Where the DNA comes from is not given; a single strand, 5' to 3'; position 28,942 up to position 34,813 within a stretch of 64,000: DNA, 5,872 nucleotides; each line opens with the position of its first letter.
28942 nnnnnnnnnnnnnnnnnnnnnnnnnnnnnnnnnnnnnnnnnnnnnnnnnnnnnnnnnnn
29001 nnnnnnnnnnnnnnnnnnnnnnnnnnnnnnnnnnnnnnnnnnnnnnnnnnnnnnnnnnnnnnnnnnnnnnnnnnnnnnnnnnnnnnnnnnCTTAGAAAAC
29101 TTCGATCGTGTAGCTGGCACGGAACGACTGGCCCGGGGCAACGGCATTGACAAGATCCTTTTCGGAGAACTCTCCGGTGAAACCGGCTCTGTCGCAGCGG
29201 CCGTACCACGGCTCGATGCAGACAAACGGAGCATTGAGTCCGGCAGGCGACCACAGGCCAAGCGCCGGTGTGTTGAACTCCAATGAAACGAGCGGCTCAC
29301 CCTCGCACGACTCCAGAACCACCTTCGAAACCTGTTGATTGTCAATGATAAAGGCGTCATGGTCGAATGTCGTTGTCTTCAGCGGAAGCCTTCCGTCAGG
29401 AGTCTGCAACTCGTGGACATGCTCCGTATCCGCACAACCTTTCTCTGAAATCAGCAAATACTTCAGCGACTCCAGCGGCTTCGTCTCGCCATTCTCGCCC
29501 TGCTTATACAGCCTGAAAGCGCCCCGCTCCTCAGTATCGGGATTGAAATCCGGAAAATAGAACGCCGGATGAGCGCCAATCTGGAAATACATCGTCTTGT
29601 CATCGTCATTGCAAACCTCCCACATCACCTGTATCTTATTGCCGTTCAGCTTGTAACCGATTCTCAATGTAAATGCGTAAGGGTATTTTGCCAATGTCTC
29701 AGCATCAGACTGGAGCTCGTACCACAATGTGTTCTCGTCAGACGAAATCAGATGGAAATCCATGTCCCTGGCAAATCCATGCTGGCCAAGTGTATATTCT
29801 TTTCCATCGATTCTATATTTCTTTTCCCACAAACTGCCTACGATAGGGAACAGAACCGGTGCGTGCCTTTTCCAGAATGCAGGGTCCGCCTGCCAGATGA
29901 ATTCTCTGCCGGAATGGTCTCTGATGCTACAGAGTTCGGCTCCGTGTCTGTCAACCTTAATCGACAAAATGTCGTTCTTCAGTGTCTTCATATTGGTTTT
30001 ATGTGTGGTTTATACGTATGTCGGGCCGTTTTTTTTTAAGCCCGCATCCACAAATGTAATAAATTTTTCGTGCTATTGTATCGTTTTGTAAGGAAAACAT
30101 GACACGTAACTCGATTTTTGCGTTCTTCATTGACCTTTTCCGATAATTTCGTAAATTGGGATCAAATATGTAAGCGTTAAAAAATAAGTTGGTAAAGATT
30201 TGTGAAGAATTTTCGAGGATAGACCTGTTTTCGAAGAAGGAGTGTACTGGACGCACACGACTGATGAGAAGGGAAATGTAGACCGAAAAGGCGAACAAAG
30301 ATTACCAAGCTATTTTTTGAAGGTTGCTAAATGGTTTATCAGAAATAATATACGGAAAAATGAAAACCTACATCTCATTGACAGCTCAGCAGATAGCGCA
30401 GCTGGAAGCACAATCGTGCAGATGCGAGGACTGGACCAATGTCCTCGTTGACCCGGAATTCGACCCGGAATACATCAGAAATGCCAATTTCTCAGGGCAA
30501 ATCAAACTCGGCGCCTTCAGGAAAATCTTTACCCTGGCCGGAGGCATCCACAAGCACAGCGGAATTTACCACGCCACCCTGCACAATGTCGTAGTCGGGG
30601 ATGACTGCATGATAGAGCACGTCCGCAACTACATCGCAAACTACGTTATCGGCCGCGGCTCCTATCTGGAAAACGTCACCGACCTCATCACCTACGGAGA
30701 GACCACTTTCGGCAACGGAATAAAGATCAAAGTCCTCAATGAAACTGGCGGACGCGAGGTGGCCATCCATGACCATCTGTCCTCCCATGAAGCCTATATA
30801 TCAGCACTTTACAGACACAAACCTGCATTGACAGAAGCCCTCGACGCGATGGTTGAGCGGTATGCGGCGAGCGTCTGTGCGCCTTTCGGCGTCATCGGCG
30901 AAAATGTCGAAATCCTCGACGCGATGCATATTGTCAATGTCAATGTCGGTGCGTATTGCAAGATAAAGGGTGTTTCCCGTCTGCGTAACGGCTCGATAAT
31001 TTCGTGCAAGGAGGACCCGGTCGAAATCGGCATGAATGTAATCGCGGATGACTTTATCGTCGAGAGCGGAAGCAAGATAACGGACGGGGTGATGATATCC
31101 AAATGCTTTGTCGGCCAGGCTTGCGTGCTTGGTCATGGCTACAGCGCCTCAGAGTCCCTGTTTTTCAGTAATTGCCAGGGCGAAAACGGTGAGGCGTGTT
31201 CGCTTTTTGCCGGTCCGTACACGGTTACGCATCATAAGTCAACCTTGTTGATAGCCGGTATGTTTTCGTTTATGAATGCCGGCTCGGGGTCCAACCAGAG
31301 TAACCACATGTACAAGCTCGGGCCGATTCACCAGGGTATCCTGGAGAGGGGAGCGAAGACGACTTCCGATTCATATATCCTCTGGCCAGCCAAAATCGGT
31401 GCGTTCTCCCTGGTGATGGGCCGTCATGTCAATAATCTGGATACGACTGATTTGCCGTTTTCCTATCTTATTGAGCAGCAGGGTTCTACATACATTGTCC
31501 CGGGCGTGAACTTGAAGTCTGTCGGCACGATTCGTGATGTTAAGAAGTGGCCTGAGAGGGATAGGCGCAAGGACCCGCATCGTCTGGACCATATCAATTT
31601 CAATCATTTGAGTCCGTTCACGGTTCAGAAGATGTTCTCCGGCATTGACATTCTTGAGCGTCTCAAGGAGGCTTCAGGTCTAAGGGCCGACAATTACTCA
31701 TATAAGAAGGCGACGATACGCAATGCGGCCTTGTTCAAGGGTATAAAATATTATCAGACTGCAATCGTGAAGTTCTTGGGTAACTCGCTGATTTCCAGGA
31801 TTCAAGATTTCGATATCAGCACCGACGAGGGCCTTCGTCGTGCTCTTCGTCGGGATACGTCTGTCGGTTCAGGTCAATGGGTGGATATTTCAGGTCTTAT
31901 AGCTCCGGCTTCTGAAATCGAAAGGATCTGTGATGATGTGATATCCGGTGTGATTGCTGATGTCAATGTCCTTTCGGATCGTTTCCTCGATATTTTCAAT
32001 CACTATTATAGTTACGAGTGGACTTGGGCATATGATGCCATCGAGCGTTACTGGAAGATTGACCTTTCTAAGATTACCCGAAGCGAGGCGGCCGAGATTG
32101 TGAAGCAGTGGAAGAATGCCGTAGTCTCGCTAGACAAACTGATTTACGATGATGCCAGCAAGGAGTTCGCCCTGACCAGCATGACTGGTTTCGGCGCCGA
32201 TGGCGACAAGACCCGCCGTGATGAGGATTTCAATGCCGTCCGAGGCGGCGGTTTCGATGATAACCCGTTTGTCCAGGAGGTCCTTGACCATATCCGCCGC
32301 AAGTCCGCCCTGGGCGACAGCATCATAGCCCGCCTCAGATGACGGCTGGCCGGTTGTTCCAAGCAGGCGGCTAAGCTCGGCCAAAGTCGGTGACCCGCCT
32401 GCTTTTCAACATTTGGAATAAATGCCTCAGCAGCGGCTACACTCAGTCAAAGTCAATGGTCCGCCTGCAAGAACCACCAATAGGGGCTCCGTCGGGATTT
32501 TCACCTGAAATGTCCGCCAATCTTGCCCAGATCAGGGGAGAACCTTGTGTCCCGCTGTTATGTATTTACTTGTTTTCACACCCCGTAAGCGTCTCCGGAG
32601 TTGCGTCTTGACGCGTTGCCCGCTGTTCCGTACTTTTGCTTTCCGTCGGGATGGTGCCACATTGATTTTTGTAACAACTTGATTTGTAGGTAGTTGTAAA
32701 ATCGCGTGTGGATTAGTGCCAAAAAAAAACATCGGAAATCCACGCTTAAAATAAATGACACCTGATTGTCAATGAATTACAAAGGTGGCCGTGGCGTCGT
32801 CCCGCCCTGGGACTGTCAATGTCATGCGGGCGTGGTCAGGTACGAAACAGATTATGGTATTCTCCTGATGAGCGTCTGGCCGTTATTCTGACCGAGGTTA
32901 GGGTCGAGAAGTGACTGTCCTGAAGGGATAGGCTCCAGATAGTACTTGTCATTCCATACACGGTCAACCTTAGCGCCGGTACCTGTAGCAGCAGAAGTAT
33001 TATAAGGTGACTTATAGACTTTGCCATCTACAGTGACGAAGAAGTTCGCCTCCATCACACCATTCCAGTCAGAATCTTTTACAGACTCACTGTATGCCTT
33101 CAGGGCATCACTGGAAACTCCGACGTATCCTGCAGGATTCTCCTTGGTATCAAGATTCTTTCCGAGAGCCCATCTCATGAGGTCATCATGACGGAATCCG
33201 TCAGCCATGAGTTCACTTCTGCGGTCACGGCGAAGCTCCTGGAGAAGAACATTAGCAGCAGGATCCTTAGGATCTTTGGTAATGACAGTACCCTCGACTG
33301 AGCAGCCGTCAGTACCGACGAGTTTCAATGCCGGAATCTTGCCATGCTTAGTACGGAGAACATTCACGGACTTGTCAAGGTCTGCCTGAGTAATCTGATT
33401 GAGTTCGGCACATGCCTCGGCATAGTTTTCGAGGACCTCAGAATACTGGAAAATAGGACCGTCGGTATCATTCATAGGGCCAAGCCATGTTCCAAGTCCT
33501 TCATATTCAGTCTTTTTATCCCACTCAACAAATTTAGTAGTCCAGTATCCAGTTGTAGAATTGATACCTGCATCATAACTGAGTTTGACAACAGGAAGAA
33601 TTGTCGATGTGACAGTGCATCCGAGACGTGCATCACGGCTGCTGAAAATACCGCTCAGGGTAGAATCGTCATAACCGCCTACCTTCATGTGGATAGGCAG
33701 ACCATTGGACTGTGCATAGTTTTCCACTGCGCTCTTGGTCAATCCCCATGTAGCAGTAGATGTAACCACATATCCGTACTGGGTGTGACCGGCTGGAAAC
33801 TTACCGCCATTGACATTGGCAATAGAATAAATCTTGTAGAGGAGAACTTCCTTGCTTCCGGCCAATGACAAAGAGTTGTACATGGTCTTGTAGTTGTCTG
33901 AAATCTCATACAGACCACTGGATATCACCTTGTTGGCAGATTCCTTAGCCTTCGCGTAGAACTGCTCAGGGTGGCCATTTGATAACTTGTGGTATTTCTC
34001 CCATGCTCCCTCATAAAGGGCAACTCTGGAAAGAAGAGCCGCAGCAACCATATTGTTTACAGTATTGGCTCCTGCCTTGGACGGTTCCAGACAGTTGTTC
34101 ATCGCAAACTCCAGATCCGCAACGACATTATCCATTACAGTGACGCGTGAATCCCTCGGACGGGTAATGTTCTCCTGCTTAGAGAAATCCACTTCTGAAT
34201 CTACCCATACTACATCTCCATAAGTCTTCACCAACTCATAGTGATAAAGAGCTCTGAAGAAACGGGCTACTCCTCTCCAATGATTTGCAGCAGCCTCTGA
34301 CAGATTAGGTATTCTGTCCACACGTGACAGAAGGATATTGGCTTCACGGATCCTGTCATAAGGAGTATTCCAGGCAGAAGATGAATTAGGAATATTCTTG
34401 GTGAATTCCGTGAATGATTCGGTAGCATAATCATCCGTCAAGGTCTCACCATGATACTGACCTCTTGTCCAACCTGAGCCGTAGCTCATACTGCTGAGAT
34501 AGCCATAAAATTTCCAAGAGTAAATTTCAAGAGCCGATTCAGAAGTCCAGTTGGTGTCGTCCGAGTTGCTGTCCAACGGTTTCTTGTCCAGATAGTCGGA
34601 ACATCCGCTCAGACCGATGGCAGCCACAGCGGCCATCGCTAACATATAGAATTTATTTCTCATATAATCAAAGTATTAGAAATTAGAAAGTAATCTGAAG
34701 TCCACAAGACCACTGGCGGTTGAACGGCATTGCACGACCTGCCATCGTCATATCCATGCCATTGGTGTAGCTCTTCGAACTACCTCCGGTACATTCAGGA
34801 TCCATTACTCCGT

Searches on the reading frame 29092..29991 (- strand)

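Call 89: search_protein_families(library=pfam, proteins=[window:29092-29991:-], max_evalue=0.0001)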
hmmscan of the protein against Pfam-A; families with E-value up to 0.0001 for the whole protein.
window:29092-29991:- (299 aa): 1 family
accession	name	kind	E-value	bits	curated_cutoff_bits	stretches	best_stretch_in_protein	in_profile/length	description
PF01263.26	Aldose_epim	-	5.1e-26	92.2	27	1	3-266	4-281/299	Aldose 1-epimerase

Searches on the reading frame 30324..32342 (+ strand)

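Call 89: search_protein_families(library=pfam, proteins=[window:30324-32342:+], max_evalue=0.0001)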
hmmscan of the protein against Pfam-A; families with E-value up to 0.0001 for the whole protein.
window:30324-32342:+ (672 aa): 3 families
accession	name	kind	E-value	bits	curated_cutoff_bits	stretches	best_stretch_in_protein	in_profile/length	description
PF16314.11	DUF4954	-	4.7e-217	721.3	26.2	1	16-448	1-433/433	Domain of unknown function (DUF4954)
PF20683.2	DUF6819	-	5.3e-60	202.4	23.5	1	501-671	2-171/171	Domain of unknown function (DUF6819)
PF25084.1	LbH_EIF2B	-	1.1e-06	29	54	0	183-265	16-101/105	EIF2B subunit epsilon LbH domain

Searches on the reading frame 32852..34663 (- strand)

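Call 89: search_protein_families(library=pfam, proteins=[window:32852-34663:-], max_evalue=0.0001)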
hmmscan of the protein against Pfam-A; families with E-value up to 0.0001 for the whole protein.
window:32852-34663:- (603 aa): 2 families
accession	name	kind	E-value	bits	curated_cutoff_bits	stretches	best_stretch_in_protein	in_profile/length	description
PF07980.17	SusD_RagB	-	4.5e-22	79.5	23.1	1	367-595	127-296/297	SusD family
PF14322.12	SusD-like_3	-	7e-19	69.3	27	1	23-216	1-191/191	Starch-binding associating with outer membrane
